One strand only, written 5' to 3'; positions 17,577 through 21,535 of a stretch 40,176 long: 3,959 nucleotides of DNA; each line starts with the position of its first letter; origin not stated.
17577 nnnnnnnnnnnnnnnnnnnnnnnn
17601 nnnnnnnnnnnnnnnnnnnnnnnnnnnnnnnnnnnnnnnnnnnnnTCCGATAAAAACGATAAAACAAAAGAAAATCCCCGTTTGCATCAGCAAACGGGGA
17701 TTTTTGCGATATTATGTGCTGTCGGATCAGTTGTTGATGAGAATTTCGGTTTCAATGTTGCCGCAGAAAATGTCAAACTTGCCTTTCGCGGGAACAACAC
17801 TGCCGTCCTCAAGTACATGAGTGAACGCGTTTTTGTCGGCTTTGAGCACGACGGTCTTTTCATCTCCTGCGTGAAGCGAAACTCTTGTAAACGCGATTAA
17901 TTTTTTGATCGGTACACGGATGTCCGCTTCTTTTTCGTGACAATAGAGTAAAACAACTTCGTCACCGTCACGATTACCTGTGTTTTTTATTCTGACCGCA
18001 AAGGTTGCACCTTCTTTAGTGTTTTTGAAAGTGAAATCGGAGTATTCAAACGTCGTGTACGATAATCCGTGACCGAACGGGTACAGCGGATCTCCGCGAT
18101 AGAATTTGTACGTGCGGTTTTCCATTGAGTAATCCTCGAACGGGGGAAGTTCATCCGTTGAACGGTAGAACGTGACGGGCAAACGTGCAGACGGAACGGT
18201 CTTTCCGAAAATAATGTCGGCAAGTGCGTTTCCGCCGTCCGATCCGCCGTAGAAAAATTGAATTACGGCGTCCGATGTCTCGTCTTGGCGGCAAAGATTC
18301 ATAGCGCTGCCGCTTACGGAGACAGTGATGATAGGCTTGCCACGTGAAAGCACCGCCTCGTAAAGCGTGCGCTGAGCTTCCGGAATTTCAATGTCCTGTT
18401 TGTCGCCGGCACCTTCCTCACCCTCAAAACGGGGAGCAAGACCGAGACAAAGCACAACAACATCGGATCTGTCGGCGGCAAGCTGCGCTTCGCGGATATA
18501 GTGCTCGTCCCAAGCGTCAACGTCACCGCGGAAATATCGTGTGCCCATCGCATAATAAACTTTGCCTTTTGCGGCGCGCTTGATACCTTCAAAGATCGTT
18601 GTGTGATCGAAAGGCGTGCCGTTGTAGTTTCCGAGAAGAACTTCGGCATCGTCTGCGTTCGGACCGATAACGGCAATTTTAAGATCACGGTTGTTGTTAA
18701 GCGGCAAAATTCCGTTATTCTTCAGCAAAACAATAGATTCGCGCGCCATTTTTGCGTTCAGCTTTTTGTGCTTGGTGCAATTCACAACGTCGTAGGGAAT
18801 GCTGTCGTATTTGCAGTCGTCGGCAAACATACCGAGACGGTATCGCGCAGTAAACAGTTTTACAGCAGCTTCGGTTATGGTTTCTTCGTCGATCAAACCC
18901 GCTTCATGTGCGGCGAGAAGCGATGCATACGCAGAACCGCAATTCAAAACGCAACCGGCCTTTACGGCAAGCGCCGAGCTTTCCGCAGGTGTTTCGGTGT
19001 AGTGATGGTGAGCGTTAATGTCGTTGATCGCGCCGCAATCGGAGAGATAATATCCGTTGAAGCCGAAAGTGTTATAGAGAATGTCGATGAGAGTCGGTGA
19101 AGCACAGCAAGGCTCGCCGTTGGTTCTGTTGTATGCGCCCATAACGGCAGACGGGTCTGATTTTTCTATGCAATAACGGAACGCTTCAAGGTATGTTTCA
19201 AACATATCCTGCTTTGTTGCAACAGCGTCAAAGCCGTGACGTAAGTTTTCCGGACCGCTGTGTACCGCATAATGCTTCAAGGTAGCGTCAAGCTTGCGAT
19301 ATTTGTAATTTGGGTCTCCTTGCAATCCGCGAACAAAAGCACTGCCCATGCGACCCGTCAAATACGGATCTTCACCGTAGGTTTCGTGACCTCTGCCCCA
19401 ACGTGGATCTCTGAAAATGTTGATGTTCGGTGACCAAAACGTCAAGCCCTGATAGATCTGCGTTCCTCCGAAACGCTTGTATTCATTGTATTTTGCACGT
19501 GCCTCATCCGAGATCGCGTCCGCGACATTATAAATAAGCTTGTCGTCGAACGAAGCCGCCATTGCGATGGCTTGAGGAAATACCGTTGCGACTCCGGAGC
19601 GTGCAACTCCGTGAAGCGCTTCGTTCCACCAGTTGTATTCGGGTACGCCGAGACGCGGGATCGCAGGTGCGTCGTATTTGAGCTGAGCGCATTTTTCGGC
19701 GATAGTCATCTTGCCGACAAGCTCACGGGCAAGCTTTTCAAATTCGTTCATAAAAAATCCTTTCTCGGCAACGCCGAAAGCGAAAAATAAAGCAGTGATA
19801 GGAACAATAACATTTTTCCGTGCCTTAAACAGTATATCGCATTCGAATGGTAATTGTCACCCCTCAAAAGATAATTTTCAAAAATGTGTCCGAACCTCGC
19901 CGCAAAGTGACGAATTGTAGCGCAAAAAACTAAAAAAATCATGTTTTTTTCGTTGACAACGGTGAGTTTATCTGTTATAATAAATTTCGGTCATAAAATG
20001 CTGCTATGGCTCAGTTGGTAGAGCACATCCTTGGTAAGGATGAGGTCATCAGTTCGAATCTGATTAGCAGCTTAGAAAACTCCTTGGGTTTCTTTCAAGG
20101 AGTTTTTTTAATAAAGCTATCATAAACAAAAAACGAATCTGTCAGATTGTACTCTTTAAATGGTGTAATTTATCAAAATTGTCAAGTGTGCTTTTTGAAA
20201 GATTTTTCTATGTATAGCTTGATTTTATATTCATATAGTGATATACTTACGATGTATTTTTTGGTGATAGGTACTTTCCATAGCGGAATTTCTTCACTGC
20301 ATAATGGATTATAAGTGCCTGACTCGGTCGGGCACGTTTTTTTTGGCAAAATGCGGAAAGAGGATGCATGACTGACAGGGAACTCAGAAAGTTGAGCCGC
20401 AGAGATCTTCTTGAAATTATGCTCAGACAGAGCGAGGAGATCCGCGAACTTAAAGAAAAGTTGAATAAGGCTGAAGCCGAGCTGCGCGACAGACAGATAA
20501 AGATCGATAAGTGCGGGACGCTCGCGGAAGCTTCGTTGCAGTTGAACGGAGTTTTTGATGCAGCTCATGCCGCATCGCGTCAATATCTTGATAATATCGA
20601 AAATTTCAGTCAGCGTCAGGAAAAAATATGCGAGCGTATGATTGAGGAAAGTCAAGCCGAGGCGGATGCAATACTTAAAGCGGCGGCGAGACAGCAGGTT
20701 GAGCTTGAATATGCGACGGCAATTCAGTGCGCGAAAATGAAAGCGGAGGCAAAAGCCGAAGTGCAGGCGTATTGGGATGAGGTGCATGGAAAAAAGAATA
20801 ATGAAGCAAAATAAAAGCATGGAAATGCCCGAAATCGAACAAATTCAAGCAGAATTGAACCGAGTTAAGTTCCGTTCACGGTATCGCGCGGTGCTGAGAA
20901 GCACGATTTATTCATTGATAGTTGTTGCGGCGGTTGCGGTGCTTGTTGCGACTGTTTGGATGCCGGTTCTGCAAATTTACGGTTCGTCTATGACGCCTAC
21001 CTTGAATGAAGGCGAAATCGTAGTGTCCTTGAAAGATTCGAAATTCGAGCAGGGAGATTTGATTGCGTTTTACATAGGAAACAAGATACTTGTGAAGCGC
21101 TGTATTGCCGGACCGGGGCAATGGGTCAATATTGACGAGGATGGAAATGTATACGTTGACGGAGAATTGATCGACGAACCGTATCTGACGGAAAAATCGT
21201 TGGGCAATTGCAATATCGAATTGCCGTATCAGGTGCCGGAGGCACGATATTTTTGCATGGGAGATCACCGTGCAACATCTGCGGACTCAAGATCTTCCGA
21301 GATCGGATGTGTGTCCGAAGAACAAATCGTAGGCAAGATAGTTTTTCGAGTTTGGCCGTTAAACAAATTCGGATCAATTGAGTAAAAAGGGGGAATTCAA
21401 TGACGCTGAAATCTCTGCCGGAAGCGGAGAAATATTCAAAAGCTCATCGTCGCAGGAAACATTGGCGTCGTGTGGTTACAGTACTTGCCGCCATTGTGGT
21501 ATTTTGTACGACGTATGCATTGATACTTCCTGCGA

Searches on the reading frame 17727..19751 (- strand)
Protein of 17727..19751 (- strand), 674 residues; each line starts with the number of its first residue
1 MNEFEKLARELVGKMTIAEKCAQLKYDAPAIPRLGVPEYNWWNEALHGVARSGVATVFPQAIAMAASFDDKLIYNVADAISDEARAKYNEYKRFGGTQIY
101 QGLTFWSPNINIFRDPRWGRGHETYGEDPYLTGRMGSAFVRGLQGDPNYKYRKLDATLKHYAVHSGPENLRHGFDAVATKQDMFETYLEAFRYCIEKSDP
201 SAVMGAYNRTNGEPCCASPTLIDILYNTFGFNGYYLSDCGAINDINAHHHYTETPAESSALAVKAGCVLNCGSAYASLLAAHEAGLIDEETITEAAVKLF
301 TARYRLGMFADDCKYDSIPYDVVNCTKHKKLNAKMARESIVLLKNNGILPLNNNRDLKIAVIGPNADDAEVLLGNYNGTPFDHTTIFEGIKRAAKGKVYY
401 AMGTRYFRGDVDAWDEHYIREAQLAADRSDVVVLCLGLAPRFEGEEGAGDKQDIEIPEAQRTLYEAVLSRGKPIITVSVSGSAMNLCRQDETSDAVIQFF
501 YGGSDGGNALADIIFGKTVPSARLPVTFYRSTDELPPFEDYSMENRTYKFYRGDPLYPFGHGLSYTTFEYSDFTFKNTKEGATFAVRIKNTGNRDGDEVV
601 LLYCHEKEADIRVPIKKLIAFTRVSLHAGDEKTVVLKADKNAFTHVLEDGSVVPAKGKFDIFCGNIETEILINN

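Call 3: search_protein_families(library=pfam, proteins=[window:17727-19751:-], max_evalue=0.01)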
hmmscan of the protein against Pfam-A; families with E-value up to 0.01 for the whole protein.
window:17727-19751:- (674 aa): 3 families
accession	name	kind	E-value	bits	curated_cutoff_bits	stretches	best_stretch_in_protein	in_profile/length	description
PF01915.27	Glyco_hydro_3_C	-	1e-49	169.7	31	1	340-565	1-200/200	Glycosyl hydrolase family 3 C-terminal domain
PF00933.27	Glyco_hydro_3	-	4.8e-37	128.5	27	1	41-300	67-314/316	Glycosyl hydrolase family 3 N terminal domain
PF14310.12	Fn3-like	-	2.1e-11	44.2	25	1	598-665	1-69/71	Fibronectin type III-like domain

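Call 6: search_protein_families(library=ncbifam, proteins=[window:17727-19751:-], max_evalue=0.001)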
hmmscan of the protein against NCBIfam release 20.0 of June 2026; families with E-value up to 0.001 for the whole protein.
window:17727-19751:- (674 aa): 7 families
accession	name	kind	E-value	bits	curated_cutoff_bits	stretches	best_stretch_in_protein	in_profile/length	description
NF041776.1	xylosidase_Xyl3A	equivalog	9.7e-229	761.5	1250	2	5-406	14-424/846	xylan 1,4-beta-xylosidase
NF041579.1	betaxyl_Flavo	equivalog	4.3e-112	375.6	1350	1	3-665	32-701/716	beta-xylosidase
NF052329.1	XyloArabinsidase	equivalog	1.8e-110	370.2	1050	1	32-665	87-717/750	beta-xylosidase/alpha-l-arabinosidase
NF011678.0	PRK15098.1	equivalog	1.5e-100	337.7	666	1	53-664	115-751/765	beta-glucosidase BglX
NF052331.1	Bet13-16Glucosase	equivalog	1.9e-90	304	1330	2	30-393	69-426/750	exo-beta-d-1,3/1,6-glucosidase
NF041610.1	alph_arabinopyran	equivalog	5.5e-74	249.7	1300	1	50-646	53-620/738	exo-alpha-(1->6)-L-arabinopyranosidase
NF052330.1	BetGlucosiCelf0468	equivalog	7.6e-49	166.6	1300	2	415-664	543-808/817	beta-d-glucosidase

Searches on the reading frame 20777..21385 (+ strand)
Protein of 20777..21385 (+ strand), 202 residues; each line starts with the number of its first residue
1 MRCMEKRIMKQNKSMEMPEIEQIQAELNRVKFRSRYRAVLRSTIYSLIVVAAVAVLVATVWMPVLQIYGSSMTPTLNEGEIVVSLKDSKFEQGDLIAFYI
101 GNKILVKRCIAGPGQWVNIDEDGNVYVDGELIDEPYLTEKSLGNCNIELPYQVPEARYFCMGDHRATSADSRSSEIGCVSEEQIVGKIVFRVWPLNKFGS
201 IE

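Call 7: search_protein_families(library=pfam, proteins=[window:20777-21385:+], max_evalue=0.001)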
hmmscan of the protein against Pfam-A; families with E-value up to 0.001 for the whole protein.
window:20777-21385:+ (202 aa): 2 families
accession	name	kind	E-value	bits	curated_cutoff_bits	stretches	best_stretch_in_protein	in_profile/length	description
PF10502.14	Peptidase_S26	-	1.1e-32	113.7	22.9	1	42-193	3-168/168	Signal peptidase, peptidase S26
PF00717.28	Peptidase_S24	-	6.2e-06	26.3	23.3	1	64-111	37-84/116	Peptidase S24-like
